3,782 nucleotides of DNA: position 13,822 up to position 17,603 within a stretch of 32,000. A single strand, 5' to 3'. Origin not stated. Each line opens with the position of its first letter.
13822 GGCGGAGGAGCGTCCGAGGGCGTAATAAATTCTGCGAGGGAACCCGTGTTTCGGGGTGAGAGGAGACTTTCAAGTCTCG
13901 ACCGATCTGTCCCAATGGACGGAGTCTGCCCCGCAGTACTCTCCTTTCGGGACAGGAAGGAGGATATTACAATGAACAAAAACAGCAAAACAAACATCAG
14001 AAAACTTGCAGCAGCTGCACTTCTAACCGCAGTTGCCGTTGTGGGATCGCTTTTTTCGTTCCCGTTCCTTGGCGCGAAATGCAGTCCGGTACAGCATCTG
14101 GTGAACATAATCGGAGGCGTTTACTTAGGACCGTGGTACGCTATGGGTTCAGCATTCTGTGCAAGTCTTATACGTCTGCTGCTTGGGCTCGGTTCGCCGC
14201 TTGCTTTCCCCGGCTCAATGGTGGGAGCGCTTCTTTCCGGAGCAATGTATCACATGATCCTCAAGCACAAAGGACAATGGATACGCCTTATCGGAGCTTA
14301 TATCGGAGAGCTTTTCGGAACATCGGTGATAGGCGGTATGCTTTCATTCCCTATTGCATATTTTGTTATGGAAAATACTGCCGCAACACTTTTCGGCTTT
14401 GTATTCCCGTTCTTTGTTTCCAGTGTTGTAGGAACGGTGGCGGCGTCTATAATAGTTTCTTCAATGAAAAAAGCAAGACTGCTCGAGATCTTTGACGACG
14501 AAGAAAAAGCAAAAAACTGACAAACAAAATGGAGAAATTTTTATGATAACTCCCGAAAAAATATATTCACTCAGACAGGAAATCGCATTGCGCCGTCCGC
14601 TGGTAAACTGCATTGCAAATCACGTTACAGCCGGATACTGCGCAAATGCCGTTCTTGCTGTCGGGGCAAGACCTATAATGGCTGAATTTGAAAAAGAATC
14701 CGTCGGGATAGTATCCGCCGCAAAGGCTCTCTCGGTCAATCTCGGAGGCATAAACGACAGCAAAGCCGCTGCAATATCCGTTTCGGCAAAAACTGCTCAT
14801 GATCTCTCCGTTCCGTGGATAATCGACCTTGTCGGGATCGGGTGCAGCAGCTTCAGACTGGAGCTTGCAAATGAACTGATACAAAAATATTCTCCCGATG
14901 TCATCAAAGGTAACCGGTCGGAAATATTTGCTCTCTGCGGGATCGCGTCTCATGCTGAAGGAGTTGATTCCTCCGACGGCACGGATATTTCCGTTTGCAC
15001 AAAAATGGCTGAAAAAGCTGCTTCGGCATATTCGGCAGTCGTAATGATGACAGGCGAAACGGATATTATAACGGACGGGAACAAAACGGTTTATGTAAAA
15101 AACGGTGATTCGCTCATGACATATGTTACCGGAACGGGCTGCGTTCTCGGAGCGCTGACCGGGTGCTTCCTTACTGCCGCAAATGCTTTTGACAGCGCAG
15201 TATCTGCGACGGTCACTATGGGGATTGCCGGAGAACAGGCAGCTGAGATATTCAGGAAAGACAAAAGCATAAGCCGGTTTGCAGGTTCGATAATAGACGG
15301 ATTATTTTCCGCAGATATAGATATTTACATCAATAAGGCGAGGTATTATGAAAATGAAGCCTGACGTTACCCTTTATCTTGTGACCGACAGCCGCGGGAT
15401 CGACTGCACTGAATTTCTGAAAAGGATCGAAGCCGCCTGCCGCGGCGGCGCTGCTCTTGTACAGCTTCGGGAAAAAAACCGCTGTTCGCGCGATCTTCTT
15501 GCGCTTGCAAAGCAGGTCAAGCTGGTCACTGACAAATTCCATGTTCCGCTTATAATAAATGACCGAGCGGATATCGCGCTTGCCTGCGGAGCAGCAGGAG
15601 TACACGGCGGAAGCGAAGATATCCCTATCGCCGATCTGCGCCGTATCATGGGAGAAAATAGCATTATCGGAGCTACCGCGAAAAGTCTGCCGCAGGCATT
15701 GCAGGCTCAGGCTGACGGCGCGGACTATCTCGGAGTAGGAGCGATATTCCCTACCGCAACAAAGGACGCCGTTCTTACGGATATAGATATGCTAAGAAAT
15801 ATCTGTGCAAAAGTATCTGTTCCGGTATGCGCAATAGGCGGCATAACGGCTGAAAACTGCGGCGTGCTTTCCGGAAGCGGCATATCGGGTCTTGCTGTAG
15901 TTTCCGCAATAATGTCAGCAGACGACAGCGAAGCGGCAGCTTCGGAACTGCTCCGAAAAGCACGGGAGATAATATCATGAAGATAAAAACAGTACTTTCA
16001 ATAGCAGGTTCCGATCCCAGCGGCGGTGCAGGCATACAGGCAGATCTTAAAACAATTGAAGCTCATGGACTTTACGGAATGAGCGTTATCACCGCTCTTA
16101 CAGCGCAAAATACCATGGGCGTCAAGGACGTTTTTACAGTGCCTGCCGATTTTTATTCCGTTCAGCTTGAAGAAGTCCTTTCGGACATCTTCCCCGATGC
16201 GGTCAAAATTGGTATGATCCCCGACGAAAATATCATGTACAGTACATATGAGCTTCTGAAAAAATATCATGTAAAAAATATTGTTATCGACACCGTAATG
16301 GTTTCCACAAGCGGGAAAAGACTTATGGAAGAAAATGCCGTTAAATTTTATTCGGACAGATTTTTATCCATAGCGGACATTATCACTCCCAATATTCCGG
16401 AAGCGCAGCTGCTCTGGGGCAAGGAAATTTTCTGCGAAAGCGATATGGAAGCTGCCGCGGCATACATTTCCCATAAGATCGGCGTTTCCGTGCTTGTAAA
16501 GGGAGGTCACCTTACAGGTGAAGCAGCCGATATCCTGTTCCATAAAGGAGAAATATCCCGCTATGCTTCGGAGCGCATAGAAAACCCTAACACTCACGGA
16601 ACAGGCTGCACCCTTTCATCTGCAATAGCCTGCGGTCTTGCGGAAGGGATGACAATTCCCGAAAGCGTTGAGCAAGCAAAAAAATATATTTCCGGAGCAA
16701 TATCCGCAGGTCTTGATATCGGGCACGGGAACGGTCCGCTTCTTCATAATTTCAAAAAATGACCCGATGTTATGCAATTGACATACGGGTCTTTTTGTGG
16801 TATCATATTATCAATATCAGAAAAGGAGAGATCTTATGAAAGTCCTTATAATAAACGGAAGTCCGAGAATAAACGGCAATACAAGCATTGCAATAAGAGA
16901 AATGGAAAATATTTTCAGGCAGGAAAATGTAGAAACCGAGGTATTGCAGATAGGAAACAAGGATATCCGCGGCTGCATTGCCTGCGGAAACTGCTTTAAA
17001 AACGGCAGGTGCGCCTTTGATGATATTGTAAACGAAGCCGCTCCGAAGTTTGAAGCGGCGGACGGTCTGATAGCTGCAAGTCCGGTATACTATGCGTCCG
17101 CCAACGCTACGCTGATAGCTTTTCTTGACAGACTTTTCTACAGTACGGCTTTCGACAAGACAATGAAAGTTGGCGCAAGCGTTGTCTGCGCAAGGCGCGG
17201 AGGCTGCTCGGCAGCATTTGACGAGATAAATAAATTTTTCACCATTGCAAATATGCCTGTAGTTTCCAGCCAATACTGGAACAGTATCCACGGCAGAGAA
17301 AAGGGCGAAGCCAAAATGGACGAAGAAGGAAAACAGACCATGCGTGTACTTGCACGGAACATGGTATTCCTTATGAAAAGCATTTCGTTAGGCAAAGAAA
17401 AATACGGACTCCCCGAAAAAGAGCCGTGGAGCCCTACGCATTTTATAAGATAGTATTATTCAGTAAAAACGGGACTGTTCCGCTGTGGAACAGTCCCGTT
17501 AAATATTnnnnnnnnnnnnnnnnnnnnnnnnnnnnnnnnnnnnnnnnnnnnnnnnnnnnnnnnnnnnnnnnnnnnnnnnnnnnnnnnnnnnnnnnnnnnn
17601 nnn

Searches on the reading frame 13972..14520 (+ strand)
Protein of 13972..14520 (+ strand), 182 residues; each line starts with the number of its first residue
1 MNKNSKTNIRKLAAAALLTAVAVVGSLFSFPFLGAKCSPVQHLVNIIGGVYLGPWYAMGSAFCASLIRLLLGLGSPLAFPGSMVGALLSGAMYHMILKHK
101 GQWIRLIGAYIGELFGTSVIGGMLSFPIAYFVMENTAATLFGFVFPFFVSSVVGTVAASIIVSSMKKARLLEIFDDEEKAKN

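Call 8: search_protein_families(library=pfam, proteins=[window:13972-14520:+])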
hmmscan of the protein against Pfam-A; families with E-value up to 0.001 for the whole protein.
window:13972-14520:+ (182 aa): 3 families
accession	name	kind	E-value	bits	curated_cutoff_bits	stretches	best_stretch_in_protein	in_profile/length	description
PF09512.15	ThiW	-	1.8e-42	145.5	30.3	1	12-167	1-149/150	Thiamine-precursor transporter protein (ThiW)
PF12822.12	ECF_trnsprt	-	1.3e-10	42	30.7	1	10-162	1-165/169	ECF transporter, substrate-specific component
PF07694.17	5TM-5TMR_LYT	-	0.00018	21.6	24.6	1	3-155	10-159/169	5TMR of 5TMR-LYT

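Call 12: find_homologous_proteins(query=window:13972-14520:+, max_evalue=1e-10)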
Query window:13972-14520:+ (182 aa): 3556 proteins with E <= 1e-10 among 4592 candidates; the best 120 are listed.
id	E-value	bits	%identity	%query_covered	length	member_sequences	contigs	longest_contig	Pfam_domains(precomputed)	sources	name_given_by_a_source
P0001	1.8e-110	385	99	100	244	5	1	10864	PF12822.13,PF09512.16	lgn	-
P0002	1.1e-82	294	78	98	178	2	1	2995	PF12822.13,PF09512.16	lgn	-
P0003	2.3e-82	293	76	98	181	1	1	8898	PF12822.13,PF09512.16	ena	-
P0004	4.2e-82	292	78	96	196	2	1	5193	PF12822.13,PF09512.16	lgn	-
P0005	5.9e-82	292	78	96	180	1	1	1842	PF12822.13,PF09512.16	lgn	-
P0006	6.8e-82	292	77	97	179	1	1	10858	PF12822.13,PF09512.16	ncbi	-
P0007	1.5e-81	291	77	96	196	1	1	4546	PF12822.13,PF07694.18,PF09512.16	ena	-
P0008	1.8e-81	290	75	98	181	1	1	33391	PF12822.13,PF09512.16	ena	-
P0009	2.7e-81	290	79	93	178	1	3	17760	PF12822.13,PF09512.16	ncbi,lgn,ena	-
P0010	2.8e-81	290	76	98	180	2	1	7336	PF12822.13,PF09512.16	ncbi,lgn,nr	ncbi:MAG: energy coupling factor transporter S component ThiW [Oscillospiraceae bacterium]|nr:energy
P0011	3.9e-81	289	77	96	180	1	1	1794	PF12822.13,PF09512.16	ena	-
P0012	4.1e-81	289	77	96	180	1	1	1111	PF12822.13,PF09512.16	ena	-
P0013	8.3e-81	288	79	93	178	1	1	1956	PF12822.13,PF09512.16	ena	-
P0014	1.0e-80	288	76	96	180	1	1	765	PF12822.13,PF09512.16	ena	-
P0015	1.8e-80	287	75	97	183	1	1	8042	PF12822.13,PF09512.16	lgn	-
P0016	2.1e-80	287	76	96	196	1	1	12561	PF12822.13,PF09512.16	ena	-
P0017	4.7e-80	286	79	93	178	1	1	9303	PF12822.13,PF09512.16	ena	-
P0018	8.0e-80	285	75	96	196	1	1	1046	PF12822.13,PF09512.16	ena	-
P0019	2.0e-78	280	74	96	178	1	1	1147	PF12822.13,PF09512.16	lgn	-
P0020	3.6e-78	280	78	93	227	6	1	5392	PF12822.13,PF09512.16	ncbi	-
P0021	6.4e-78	279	75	97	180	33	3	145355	PF12822.13,PF09512.16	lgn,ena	-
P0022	1.7e-77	277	75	97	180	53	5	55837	PF12822.13,PF09512.16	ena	-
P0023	1.7e-76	274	76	96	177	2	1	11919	PF12822.13,PF09512.16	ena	-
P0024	2.2e-76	274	75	96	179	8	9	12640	PF12822.13,PF09512.16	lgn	-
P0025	4.5e-76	273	73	97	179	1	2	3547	PF12822.13,PF09512.16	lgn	-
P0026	5.4e-76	273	72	98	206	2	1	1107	PF12822.13,PF09512.16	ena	-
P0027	5.4e-76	273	73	95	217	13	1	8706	PF12822.13,PF09512.16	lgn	-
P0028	6.1e-76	272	76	96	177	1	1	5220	PF12822.13,PF09512.16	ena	-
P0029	8.1e-76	272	74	96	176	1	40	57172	PF12822.13,PF09512.16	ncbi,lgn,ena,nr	ncbi:MAG: energy coupling factor transporter S component ThiW [Oscillospiraceae bacterium]|nr:energy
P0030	9.1e-76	272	75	97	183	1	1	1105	PF12822.13,PF09512.16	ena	-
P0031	9.9e-76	272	74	96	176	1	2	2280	PF12822.13,PF09512.16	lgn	-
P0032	1.3e-75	271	73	95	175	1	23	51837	PF12822.13,PF09512.16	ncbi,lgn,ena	-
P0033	1.5e-75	271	73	97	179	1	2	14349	PF12822.13,PF09512.16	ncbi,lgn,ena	-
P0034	1.9e-75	271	73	96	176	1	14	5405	PF12822.13,PF09512.16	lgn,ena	-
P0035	2.7e-75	270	75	97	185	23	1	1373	PF12822.13,PF09512.16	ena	-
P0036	2.8e-75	270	73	97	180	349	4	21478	PF12822.13,PF09512.16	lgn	-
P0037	3.3e-75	270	71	97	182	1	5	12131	PF12822.13,PF09512.16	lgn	-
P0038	3.7e-75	270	73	98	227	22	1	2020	PF12822.13,PF09512.16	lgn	-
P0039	5.1e-75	269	73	95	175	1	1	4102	PF12822.13,PF09512.16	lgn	-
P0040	7.9e-75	269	72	98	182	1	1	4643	PF12822.13,PF09512.16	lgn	-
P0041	1.1e-74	268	71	97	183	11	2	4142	PF12822.13,PF09512.16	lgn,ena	-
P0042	1.3e-74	268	72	93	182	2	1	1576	PF12822.13,PF09512.16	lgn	-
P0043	1.6e-74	268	68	98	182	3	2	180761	PF12822.13,PF07694.18,PF09512.16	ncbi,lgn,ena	-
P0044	1.9e-74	268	73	96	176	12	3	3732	PF12822.13,PF09512.16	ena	-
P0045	2.5e-74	267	73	96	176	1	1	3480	PF12822.13,PF09512.16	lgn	-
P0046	4.5e-74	266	70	97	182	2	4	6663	PF12822.13,PF09512.16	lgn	-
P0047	4.5e-74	266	68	98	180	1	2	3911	PF12822.13,PF07694.18,PF09512.16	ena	-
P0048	6.8e-74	266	73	96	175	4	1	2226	PF12822.13,PF09512.16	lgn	-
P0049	1.1e-73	265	69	97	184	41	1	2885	PF12822.13,PF09512.16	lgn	-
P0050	2.1e-73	264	76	93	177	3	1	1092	PF12822.13,PF09512.16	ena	-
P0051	7.5e-73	262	68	96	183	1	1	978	PF12822.13,PF09512.16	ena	-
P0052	7.8e-73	262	68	97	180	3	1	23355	PF12822.13,PF09512.16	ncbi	-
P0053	9.0e-73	262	70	98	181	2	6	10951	PF12822.13,PF09512.16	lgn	-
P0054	9.3e-73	262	67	96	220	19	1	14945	PF07155.18,PF12822.13,PF07694.18,PF09512.16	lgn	-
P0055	1.1e-72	262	70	96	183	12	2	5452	PF12822.13,PF09512.16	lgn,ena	-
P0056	1.2e-72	262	71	96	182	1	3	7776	PF12822.13,PF09512.16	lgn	-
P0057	1.9e-72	261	71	96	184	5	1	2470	PF12822.13,PF07694.18,PF09512.16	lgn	-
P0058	3.0e-72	260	68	98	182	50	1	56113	PF12822.13,PF09512.16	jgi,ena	-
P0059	1.3e-71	258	70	95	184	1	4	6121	PF12822.13,PF07694.18,PF09512.16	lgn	-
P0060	2.9e-71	257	69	98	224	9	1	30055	PF12822.13,PF09512.16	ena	-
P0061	3.8e-71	257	68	97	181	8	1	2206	PF12822.13,PF09512.16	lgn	-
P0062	4.5e-71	257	69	97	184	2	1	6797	PF12822.13,PF07694.18,PF09512.16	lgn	-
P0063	1.1e-70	255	69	98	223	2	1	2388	PF12822.13,PF09512.16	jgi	jgi:energy coupling factor transporter S component ThiW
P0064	2.0e-70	254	68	95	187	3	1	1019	PF12822.13,PF09512.16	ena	-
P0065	2.8e-70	254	68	97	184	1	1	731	PF12822.13,PF07694.18,PF09512.16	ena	-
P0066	3.4e-70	254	69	97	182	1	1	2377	PF12822.13,PF09512.16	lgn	-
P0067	3.5e-70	254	71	92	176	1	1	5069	PF12822.13,PF09512.16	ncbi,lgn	-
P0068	1.4e-69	252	68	96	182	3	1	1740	PF12822.13,PF09512.16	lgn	-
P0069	2.3e-69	251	69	92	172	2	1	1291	PF12822.13,PF09512.16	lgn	-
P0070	3.3e-69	250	70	87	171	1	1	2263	PF12822.13,PF09512.16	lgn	-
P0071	2.0e-68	248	66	97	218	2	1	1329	PF12822.13,PF09512.16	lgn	-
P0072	5.9e-68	246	67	97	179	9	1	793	PF12822.13,PF09512.16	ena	-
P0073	8.6e-68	246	69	92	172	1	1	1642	PF12822.13,PF09512.16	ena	-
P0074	1.5e-67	245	69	95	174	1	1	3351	PF12822.13,PF09512.16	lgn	-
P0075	1.8e-67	245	65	97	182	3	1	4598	PF07155.18,PF12822.13,PF09512.16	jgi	-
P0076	2.5e-67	244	67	97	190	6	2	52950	PF07155.18,PF12822.13,PF09512.16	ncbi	-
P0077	2.8e-67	244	70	97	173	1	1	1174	PF12822.13,PF09512.16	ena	-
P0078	6.2e-67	243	67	92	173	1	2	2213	PF12822.13,PF09512.16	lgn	-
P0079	8.7e-67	243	65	97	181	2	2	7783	PF12822.13,PF09512.16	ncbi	-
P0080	1.2e-66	242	64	98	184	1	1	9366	PF12822.13,PF09512.16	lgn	-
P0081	1.4e-66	242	70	97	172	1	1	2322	PF12822.13,PF09512.16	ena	-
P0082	3.3e-66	241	70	91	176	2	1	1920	PF12822.13,PF09512.16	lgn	-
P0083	1.6e-65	238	65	96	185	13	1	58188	PF12822.13,PF09512.16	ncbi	-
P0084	2.8e-65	238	62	98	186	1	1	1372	PF12822.13,PF09512.16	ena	-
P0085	6.9e-65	236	63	96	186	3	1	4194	PF12822.13,PF09512.16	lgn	-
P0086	1.1e-64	236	70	91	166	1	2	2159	PF12822.13,PF09512.16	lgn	-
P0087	3.8e-64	234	65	97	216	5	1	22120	PF07155.18,PF12822.13,PF09512.16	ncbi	-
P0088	4.2e-64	234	60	97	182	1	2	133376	PF12822.13,PF07694.18,PF09512.16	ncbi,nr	ncbi:MAG: energy coupling factor transporter S component ThiW [Lachnospiraceae bacterium]|nr:energy 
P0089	4.2e-64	234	63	96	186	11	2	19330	PF12822.13,PF09512.16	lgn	-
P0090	6.3e-64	233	67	97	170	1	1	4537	PF12822.13,PF09512.16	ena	-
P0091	6.4e-64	233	63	97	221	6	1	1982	PF12822.13,PF09512.16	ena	-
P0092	3.6e-63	231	61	97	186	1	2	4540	PF12822.13,PF09512.16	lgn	-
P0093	5.4e-63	230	79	77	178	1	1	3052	PF12822.13,PF09512.16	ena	-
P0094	2.3e-62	228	62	96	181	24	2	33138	PF12822.13,PF07694.18,PF09512.16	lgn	-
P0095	2.8e-62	228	61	98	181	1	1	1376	PF12822.13,PF07694.18,PF09512.16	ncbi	-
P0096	4.7e-62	227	60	98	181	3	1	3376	PF12822.13,PF07694.18,PF09512.16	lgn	-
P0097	6.5e-62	227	67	91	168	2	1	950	PF12822.13,PF09512.16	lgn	-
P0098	8.0e-62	226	61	98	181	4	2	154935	PF12822.13,PF07694.18,PF09512.16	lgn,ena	-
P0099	1.2e-61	226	63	98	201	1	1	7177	PF12822.13,PF09512.16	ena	-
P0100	1.3e-61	226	63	97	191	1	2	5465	PF12822.13,PF09512.16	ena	-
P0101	1.3e-61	226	63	98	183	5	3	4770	PF07155.18,PF12822.13,PF09512.16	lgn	-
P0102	1.8e-61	225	63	98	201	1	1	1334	PF07155.18,PF12822.13,PF09512.16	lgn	-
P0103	2.1e-61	225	63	98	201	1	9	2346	PF07155.18,PF12822.13,PF09512.16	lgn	-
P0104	2.9e-61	225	63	98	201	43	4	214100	PF07155.18,PF12822.13,PF09512.16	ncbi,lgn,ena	-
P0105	3.4e-61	224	61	96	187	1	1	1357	PF12822.13,PF09512.16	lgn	-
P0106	3.5e-61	224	63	98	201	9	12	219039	PF12822.13,PF09512.16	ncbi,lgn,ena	-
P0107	7.1e-61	223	59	98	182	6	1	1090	PF12822.13,PF07694.18,PF09512.16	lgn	-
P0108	7.6e-61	223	59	98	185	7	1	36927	PF12822.13,PF09512.16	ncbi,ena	-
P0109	1.2e-60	223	64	97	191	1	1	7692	PF07155.18,PF12822.13,PF09512.16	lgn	-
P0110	1.3e-60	223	64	97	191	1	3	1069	PF07155.18,PF12822.13,PF09512.16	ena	-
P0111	1.3e-60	223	64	97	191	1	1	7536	PF07155.18,PF12822.13,PF09512.16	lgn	-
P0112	1.8e-60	222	63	98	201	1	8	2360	PF12822.13,PF09512.16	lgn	-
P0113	1.9e-60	222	59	98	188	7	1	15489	PF07155.18,PF12822.13,PF09512.16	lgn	-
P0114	2.2e-60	222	64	97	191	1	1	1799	PF07155.18,PF12822.13,PF09512.16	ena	-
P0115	2.2e-60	222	64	97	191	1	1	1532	PF07155.18,PF12822.13,PF09512.16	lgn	-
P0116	2.2e-60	222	59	98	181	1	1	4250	PF12822.13,PF07694.18,PF09512.16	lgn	-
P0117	2.3e-60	222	64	97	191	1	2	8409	PF07155.18,PF12822.13,PF09512.16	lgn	-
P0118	2.5e-60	222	64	97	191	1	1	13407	PF07155.18,PF12822.13,PF09512.16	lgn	-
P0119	4.2e-60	221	64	96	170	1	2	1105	PF12822.13,PF09512.16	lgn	-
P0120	4.5e-60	221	62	98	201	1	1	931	PF12822.13,PF09512.16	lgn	-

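Call 14: find_related_loci(query=A1, collection=genome_contigs, flank=2500)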
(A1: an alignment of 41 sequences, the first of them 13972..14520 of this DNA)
Query A1 (182 aa) in genome_contigs; peptide patterns used: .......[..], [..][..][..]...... (x = any residue, [..] = any of these).
600 stretches matched a pattern (row limit reached: there are more); 589 encode a relative of the query (tblastn E <= 1e-3); the best 80 are kept; 80 distinct loci.
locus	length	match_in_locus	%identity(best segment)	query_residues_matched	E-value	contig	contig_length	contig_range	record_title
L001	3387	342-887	90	1-182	2e-100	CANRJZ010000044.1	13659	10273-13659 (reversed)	MAG: uncultured Clostridia bacterium isolate Lapin-018__bin9 genome assembly, contig: Lapin-018__NODE_4191_length_13659_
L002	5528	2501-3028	78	4-182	4e-84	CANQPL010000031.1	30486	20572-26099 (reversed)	MAG: uncultured Clostridia bacterium isolate Lapin-012__bin44 genome assembly, contig: Lapin-012__NODE_2300_length_30486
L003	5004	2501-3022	73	6-179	1e-80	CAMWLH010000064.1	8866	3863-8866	MAG TPA_asm: uncultured Clostridia bacterium isolate SRR14411320_bin.4_metawrap_v1.3_MAG genome assembly, contig: NODE.5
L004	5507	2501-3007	79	4-172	6e-80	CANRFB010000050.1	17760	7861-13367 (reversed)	MAG: uncultured Clostridia bacterium isolate Lapin-023__bin87 genome assembly, contig: Lapin-023__NODE_4165_length_17760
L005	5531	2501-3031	67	6-182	2e-78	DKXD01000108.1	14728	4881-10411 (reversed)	MAG TPA_asm: Ruminococcaceae bacterium UBA7135 UBA7135_contig_47694, whole genome shotgun sequence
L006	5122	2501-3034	68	6-182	7e-78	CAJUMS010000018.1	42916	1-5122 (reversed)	MAG TPA_asm: uncultured Oscillospiraceae bacterium isolate MGBC157433 genome assembly, contig: MGBC157433.18, whole geno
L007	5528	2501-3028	75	6-181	2e-76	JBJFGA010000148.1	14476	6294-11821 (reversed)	MAG: Oscillospiraceae bacterium isolate PUUB45_bin.010 NODE_2799_length_14476_cov_8.184107, whole genome shotgun sequenc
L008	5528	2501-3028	62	6-181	2e-65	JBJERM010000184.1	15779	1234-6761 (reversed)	MAG: Ruminiclostridium sp. isolate EHIM01_bin.006 NODE_351_length_15779_cov_8.933795, whole genome shotgun sequence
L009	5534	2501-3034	74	6-182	9e-75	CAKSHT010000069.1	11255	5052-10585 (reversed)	MAG: uncultured Oscillospiraceae bacterium isolate REFINED_METABAT215_TOP10_CONTIGS_1500_ASSEMBLY_K77_MERGED__Hadza_MoBi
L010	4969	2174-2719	62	5-182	9e-61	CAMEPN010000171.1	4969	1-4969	MAG: uncultured Clostridia bacterium isolate SRR11489776_bin.6_metaWRAP_v1.3_MAG genome assembly, contig: ERZ11466742.18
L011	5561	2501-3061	62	3-182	9e-61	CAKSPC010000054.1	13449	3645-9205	MAG: uncultured Oscillospiraceae bacterium isolate REFINED_METABAT215_TOP10_CONTIGS_1500_ASSEMBLY_K77_MERGED__Hadza_MoBi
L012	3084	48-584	59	5-182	6e-60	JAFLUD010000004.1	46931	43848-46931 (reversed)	MAG: Oscillospiraceae bacterium isolate HAN070 Seq4, whole genome shotgun sequence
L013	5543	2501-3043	63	6-182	5e-59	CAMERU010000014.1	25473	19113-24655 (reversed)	MAG: uncultured Clostridia bacterium isolate SRR11489788_bin.54_metaWRAP_v1.3_MAG genome assembly, contig: ERZ11466826.1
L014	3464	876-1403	54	2-182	1e-57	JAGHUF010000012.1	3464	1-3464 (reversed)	MAG: Candidatus Merdinaster equi isolate E4_MB2_128 c_000000561710, whole genome shotgun sequence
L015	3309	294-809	55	4-182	3e-56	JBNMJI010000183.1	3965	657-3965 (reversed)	MAG: Roseburia sp. isolate CM_BacRos2086.74 k141_134337_length_3965_cov_6.0000, whole genome shotgun sequence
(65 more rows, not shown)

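Call 55: search_protein_families(library=ncbifam, proteins=[window:13972-14520:+], max_evalue=0.01)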
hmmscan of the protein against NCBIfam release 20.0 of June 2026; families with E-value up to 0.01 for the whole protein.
window:13972-14520:+ (182 aa): 2 families
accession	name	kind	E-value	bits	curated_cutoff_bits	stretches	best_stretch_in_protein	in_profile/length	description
TIGR02359.1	thiW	equivalog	1.2e-38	132.7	84.35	1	9-171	1-158/160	energy coupling factor transporter S component ThiW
TIGR04518.1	ECF_S_folT_fam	subfamily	2.6e-06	27.3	60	1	6-161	1-157/163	folate family ECF transporter S component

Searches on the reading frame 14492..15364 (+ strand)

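Call 8: search_protein_families(library=pfam, proteins=[window:14492-15364:+])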
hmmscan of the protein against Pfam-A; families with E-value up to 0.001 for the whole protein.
window:14492-15364:+ (290 aa): 2 families
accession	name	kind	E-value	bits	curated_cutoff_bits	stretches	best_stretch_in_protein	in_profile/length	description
PF02110.20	HK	-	2.8e-62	210.7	27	1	30-272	3-242/247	Hydroxyethylthiazole kinase family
PF01256.23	Carb_kinase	-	2.1e-07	31.1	27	1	129-252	111-225/242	NAD(P)H-hydrate dehydratase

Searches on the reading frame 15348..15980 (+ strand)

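Call 8: search_protein_families(library=pfam, proteins=[window:15348-15980:+])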
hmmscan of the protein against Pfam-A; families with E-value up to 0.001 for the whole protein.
window:15348-15980:+ (210 aa): 1 family
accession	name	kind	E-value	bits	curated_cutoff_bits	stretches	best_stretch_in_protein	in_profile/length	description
PF02581.23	TMP-TENI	-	3.7e-57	193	27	1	9-188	1-180/180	Thiamine monophosphate synthase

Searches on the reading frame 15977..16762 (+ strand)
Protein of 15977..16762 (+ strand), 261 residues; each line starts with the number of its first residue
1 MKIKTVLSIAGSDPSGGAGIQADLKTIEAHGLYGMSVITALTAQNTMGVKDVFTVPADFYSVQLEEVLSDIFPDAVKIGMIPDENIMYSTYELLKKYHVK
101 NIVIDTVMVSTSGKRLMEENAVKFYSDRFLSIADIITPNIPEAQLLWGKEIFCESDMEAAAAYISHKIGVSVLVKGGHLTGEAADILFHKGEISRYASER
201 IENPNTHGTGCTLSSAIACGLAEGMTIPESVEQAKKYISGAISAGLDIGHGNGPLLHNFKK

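Call 8: search_protein_families(library=pfam, proteins=[window:15977-16762:+])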
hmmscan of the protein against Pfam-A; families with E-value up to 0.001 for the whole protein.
window:15977-16762:+ (261 aa): 3 families
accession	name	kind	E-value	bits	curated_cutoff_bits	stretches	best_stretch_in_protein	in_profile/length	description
PF08543.17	Phos_pyr_kin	-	5.4e-89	298.2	27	1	13-255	1-245/246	Phosphomethylpyrimidine kinase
PF00294.29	PfkB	-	4.3e-07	30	25.8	1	104-236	161-284/302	pfkB family carbohydrate kinase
PF01256.23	Carb_kinase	-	0.00075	19.5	27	0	132-230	116-208/242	NAD(P)H-hydrate dehydratase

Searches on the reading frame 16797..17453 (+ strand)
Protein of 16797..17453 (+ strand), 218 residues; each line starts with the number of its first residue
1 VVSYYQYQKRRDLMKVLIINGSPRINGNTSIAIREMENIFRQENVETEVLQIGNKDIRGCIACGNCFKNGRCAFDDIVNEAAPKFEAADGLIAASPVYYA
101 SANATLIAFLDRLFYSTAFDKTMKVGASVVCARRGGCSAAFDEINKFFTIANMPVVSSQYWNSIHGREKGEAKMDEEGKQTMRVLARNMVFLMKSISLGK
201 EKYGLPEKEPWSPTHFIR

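Call 8: search_protein_families(library=pfam, proteins=[window:16797-17453:+])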
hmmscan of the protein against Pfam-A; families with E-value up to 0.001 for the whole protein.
window:16797-17453:+ (218 aa): 2 families
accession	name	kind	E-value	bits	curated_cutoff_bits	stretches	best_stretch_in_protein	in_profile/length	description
PF03358.20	FMN_red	-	6.2e-28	97.7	24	1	14-163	1-147/152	NADPH-dependent FMN reductase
PF02525.22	Flavodoxin_2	-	5.5e-09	36.4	27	1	14-119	1-110/198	Flavodoxin-like fold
